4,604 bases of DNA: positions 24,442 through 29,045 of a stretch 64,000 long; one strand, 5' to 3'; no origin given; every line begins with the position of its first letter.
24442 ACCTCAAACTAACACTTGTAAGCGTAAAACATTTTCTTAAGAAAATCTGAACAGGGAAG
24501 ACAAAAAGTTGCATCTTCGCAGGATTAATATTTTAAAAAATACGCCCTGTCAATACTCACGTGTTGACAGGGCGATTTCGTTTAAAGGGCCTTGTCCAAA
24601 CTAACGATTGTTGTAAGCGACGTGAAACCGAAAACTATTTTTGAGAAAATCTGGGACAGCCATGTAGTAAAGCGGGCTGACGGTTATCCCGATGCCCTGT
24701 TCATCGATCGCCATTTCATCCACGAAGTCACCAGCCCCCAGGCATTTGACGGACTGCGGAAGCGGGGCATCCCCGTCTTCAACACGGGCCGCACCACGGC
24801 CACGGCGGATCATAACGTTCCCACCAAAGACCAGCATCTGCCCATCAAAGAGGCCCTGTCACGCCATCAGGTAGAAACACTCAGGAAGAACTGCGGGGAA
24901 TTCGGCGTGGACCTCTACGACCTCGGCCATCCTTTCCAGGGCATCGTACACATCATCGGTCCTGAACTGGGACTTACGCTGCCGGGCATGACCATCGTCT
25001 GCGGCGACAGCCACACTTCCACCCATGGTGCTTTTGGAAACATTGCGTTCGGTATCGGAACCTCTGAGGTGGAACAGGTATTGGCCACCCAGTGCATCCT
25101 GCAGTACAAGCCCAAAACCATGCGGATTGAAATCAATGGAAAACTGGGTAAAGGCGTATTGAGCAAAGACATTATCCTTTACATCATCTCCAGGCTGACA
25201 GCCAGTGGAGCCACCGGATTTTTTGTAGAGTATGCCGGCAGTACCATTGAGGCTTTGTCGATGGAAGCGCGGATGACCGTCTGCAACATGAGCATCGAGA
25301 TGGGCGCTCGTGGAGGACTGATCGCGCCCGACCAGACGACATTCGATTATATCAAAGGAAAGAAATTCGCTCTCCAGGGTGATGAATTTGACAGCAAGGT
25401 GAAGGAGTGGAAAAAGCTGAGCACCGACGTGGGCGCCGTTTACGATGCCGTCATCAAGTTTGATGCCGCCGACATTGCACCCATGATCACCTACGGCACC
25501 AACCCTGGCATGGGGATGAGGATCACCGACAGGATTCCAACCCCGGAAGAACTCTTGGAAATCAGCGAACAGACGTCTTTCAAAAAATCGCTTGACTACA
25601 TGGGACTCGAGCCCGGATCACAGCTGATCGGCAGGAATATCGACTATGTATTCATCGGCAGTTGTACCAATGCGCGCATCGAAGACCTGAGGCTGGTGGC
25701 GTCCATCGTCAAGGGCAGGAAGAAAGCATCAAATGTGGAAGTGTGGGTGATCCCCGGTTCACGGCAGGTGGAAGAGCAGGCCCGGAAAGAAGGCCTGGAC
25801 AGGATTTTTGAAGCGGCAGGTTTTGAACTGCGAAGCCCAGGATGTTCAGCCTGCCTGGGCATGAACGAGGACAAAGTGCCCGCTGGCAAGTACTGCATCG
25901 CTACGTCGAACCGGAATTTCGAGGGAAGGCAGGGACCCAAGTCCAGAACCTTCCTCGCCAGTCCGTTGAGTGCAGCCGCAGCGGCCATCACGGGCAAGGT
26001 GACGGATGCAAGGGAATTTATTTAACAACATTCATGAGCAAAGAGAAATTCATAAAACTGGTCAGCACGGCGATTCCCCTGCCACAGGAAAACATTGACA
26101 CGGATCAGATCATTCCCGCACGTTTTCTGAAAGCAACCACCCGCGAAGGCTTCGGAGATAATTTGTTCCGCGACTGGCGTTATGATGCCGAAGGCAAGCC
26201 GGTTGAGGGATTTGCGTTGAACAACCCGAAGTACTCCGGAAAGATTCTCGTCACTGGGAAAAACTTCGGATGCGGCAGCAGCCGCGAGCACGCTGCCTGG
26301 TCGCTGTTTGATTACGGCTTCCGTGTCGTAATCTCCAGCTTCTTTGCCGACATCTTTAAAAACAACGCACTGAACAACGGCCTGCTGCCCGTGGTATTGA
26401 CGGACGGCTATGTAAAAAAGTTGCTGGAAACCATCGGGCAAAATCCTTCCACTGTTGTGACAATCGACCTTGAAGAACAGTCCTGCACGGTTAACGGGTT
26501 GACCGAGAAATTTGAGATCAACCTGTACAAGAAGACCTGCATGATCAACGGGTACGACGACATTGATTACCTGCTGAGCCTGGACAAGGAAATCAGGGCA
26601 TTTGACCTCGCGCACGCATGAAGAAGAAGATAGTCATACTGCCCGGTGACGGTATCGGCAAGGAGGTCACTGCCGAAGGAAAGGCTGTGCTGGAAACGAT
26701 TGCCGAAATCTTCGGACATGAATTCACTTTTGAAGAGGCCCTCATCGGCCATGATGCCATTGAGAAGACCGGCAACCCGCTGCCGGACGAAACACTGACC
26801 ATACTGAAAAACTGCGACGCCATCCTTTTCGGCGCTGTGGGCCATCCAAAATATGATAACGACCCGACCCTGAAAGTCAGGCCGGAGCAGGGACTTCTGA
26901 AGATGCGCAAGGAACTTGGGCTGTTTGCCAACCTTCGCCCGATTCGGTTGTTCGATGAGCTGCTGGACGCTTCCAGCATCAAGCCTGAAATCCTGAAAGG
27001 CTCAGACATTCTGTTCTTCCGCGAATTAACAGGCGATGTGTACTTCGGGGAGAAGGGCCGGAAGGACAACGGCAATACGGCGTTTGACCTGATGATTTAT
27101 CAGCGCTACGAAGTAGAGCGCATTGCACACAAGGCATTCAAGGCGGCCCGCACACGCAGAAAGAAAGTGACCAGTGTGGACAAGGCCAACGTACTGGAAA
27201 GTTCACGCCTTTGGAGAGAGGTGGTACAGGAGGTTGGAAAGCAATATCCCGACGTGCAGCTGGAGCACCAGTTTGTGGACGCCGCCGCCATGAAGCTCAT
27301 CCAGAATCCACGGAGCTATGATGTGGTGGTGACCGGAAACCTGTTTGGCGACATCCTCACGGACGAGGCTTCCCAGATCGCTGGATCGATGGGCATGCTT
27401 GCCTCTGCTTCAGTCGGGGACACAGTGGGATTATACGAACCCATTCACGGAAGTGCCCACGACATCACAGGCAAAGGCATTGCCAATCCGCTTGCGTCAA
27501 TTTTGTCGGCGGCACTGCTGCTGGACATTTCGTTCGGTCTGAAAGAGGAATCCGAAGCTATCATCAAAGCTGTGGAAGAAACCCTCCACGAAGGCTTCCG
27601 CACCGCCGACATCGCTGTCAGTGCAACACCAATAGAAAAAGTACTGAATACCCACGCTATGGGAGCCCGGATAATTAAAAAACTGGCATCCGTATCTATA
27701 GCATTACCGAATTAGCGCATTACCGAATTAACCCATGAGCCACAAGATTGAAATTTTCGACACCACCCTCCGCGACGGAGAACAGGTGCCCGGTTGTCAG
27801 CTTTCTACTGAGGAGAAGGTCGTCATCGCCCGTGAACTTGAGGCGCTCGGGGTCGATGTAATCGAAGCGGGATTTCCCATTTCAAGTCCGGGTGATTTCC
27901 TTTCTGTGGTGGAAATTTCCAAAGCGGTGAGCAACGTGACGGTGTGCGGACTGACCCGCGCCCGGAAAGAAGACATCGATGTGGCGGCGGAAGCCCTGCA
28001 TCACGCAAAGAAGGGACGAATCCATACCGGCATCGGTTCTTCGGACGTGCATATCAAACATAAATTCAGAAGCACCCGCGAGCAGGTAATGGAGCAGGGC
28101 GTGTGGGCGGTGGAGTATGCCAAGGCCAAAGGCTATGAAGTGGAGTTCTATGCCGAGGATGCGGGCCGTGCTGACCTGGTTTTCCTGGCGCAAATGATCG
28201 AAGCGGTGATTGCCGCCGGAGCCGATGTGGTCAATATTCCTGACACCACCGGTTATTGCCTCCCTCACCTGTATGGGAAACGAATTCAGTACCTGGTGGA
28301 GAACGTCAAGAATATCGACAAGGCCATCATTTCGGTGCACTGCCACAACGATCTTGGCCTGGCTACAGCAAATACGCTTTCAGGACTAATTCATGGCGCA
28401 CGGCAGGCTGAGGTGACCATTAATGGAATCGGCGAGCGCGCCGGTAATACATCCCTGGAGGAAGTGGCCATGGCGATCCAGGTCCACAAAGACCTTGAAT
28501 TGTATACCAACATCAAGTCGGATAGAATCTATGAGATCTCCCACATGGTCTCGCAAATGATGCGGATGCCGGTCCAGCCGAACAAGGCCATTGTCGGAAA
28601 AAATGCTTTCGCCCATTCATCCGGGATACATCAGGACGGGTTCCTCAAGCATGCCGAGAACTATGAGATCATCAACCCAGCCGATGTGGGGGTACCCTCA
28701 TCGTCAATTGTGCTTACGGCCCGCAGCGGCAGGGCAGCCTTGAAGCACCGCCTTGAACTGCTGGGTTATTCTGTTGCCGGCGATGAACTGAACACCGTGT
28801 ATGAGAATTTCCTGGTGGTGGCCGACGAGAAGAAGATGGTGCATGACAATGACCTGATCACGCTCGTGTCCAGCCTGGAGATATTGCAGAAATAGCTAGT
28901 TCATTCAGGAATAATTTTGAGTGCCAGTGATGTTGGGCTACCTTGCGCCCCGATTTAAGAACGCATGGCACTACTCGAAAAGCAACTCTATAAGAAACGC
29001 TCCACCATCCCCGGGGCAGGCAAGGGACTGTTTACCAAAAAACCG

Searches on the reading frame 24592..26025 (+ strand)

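Call 81: search_protein_families(library=pfam, proteins=[window:24592-26025:+], max_evalue=0.00001)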
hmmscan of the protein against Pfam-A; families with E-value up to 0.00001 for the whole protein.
window:24592-26025:+ (477 aa): 2 families
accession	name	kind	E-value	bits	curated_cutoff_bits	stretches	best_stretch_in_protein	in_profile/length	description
PF00330.25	Aconitase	-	1.4e-170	568.7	28.7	1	18-468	1-463/463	Aconitase family (aconitate hydratase)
PF04412.18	AcnX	-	1.9e-06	27.3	31.5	1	348-421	289-360/400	Aconitase X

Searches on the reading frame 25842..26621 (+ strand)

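Call 81: search_protein_families(library=pfam, proteins=[window:25842-26621:+], max_evalue=0.00001)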
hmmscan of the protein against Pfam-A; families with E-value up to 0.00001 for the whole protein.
window:25842-26621:+ (259 aa): 1 family
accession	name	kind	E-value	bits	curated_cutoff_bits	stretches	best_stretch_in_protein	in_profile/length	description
PF00694.25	Aconitase_C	-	1.7e-33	116.2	22.8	1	68-187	2-129/131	Aconitase C-terminal domain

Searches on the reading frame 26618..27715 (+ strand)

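Call 81: search_protein_families(library=pfam, proteins=[window:26618-27715:+], max_evalue=0.00001)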
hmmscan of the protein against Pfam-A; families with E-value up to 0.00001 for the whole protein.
window:26618-27715:+ (365 aa): 1 family
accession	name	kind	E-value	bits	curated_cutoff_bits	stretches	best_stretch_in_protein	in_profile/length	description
PF00180.25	Iso_dh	-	8.1e-130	433.5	27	1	4-351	1-347/348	Isocitrate/isopropylmalate dehydrogenase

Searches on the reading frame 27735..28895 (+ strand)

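Call 81: search_protein_families(library=pfam, proteins=[window:27735-28895:+], max_evalue=0.00001)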
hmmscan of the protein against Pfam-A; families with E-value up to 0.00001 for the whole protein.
window:27735-28895:+ (386 aa): 2 families
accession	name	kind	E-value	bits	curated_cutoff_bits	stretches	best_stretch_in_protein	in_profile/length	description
PF00682.25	HMGL-like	-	1.2e-86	290.7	29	1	4-272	1-260/260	HMGL-like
PF22617.1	HCS_D2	-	1e-22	80.7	27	1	286-367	1-82/82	Homocitrate synthase post-HMGL domain-like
